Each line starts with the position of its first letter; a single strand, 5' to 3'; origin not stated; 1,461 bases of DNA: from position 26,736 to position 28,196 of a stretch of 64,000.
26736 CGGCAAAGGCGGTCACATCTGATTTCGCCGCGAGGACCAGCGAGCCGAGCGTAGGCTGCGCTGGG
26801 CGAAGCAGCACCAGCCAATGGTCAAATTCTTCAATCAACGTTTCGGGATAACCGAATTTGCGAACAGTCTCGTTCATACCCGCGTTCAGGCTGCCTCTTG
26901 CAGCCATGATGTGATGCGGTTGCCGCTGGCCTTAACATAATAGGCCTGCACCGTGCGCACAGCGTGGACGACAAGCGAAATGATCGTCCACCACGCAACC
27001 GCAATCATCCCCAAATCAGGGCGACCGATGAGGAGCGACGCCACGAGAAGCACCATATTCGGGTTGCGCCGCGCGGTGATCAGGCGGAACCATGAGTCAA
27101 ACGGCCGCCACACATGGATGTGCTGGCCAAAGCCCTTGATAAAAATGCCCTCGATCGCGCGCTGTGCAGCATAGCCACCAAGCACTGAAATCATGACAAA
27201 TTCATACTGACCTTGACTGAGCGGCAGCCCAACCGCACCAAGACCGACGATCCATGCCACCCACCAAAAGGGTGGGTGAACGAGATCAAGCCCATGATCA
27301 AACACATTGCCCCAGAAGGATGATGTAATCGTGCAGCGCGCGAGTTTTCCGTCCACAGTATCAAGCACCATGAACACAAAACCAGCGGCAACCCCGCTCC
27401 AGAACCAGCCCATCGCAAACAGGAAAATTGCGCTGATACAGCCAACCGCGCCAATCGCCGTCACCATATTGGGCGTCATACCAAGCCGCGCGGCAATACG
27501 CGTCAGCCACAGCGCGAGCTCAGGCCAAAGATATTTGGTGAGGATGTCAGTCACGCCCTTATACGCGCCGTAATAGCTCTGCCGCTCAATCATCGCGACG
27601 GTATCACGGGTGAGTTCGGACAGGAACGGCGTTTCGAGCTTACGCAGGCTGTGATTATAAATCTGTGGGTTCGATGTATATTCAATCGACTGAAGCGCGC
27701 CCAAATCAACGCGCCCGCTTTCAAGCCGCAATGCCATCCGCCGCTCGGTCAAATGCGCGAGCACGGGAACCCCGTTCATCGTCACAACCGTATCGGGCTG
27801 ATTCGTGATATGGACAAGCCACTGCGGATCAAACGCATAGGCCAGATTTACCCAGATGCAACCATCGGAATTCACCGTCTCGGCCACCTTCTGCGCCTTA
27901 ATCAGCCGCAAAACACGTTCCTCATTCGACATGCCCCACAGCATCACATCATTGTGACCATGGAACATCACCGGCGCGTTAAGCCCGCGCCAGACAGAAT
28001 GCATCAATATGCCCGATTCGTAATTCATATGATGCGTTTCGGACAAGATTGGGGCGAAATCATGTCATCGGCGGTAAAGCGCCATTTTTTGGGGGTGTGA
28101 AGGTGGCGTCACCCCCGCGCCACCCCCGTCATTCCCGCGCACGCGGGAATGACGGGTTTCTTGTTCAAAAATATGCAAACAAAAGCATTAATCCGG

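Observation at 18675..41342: Dispersed ~180-bp LexA-box element that marks cargo-gene insertion sites: candidate SOS-linked cassette system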

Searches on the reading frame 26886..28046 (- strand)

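Call 15: search_protein_families(library=pfam, proteins=[window:26886-28046:-])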
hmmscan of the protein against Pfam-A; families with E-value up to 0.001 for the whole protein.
window:26886-28046:- (386 aa): 1 family
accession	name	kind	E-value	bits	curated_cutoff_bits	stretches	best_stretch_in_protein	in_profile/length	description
PF01066.26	CDP-OH_P_transf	-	4.9e-09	37.2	22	1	191-270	3-79/152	CDP-alcohol phosphatidyltransferase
